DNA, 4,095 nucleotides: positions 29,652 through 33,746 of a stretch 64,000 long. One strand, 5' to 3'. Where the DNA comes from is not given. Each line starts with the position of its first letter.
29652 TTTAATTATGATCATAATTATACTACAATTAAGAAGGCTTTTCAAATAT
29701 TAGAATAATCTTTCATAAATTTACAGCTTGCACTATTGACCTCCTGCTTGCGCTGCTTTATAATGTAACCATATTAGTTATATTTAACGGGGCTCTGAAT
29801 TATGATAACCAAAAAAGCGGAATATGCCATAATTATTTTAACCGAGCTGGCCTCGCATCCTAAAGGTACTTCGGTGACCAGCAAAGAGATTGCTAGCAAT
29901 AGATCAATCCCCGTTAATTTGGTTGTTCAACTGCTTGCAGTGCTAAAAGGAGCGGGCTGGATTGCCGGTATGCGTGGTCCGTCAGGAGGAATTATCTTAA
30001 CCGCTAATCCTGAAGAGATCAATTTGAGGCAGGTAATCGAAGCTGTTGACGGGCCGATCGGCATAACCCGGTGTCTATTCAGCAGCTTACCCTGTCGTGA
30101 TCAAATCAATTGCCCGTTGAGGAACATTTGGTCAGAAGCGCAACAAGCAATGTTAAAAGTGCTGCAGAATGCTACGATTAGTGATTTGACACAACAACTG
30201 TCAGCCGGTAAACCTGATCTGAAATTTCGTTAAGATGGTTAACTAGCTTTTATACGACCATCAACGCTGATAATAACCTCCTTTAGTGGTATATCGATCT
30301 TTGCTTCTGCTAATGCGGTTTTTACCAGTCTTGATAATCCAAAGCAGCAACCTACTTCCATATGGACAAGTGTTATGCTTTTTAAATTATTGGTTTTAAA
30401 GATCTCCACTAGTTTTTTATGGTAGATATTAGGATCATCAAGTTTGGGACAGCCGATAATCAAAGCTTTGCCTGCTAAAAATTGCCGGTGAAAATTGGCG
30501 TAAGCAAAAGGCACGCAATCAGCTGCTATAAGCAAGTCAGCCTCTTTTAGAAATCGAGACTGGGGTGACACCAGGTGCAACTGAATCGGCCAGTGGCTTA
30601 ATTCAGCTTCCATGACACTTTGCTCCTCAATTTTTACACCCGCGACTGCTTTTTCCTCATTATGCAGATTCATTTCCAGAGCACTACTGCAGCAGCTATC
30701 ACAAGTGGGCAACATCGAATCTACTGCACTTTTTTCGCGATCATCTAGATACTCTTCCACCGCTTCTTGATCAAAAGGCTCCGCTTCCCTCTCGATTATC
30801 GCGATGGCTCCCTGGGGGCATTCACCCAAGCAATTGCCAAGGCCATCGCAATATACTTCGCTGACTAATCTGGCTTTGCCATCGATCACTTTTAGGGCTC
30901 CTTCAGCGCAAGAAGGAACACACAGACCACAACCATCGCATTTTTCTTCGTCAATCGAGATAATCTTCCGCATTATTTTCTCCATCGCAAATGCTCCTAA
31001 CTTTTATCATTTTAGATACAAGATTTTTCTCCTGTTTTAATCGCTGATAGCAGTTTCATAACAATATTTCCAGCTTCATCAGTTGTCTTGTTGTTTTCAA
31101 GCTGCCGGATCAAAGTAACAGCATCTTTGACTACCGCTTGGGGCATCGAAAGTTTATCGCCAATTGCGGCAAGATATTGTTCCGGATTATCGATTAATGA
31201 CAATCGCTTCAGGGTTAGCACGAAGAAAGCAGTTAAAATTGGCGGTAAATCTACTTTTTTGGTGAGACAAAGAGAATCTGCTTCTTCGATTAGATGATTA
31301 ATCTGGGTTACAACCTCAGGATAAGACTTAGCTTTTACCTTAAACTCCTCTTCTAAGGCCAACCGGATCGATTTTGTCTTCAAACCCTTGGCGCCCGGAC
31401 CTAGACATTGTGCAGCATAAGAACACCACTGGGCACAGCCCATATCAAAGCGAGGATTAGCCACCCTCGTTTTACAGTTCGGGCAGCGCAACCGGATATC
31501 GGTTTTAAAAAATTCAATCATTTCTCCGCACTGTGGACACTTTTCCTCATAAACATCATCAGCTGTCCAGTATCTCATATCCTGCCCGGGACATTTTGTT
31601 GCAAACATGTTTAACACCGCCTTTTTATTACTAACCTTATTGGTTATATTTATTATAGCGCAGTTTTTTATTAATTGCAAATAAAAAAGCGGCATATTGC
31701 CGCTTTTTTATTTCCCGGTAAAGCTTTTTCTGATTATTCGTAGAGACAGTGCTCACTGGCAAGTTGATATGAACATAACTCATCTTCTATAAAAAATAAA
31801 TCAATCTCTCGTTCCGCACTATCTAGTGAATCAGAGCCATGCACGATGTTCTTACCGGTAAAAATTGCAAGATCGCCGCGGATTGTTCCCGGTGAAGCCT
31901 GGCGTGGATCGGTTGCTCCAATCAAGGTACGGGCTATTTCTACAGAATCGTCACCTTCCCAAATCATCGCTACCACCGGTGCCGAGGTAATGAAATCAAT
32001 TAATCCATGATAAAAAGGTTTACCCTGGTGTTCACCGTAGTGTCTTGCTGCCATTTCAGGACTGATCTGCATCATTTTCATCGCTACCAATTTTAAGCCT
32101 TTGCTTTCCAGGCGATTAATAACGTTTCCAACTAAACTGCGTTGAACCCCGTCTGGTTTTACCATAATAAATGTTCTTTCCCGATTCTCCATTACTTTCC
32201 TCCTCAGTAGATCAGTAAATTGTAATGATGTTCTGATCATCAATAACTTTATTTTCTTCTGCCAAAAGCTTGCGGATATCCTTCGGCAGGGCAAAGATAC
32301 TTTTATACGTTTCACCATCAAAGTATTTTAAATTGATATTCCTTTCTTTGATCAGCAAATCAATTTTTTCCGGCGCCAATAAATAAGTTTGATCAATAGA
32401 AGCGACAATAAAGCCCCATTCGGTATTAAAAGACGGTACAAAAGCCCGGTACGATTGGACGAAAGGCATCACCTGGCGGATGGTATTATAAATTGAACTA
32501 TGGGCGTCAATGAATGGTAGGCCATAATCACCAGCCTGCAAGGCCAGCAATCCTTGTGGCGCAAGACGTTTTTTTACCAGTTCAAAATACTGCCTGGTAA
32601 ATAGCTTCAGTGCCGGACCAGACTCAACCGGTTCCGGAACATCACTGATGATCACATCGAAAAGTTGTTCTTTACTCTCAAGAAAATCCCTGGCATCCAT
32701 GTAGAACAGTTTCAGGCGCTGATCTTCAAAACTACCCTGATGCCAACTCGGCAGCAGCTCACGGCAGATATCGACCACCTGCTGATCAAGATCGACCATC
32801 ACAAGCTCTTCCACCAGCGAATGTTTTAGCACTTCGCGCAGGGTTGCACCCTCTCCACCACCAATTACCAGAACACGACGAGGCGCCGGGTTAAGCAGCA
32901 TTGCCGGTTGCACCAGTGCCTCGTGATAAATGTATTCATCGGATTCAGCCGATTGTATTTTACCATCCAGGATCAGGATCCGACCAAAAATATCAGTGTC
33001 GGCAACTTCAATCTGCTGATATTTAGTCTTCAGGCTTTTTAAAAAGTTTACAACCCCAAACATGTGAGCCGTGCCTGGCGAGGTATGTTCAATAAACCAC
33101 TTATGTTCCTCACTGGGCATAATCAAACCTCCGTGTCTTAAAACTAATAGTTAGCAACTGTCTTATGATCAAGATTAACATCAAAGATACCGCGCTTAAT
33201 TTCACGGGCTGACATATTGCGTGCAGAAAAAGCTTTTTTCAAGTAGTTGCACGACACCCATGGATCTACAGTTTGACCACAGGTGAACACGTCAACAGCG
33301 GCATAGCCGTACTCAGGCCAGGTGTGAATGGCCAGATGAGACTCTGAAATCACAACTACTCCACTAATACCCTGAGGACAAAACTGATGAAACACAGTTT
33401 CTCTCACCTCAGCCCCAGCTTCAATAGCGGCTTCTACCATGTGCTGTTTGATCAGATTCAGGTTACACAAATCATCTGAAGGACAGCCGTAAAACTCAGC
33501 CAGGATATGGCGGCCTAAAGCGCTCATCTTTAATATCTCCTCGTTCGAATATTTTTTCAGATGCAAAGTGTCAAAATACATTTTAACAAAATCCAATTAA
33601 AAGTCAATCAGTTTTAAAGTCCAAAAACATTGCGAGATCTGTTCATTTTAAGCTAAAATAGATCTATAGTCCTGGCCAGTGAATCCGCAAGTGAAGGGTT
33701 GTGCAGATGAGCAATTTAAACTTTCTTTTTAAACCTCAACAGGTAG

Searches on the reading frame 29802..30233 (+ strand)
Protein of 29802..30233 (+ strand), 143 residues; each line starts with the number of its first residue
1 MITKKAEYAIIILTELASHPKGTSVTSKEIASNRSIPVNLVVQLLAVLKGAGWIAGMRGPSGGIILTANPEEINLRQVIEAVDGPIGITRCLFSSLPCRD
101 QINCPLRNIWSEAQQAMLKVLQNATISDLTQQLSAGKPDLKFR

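Call 55: search_protein_families(library=pfam, proteins=[window:29802-30233:+], max_evalue=0.001)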
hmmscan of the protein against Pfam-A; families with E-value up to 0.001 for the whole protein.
window:29802-30233:+ (143 aa): 1 family
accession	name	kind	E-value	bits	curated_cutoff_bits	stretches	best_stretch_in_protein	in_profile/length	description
PF02082.26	Rrf2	-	1.3e-36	126.1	30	1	2-131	1-131/132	Iron-dependent Transcriptional regulator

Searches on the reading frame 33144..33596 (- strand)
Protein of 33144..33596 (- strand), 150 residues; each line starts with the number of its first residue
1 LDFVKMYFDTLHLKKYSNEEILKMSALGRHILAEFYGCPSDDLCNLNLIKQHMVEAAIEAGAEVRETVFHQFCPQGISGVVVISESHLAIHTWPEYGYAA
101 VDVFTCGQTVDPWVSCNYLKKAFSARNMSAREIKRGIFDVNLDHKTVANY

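Call 55: search_protein_families(library=pfam, proteins=[window:33144-33596:-], max_evalue=0.001)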
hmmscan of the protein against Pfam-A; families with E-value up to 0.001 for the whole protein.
window:33144-33596:- (150 aa): 1 family
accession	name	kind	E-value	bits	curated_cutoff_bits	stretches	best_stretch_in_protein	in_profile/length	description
PF02675.21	AdoMet_dc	-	2.8e-42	143.8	25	1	30-136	1-107/107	S-adenosylmethionine decarboxylase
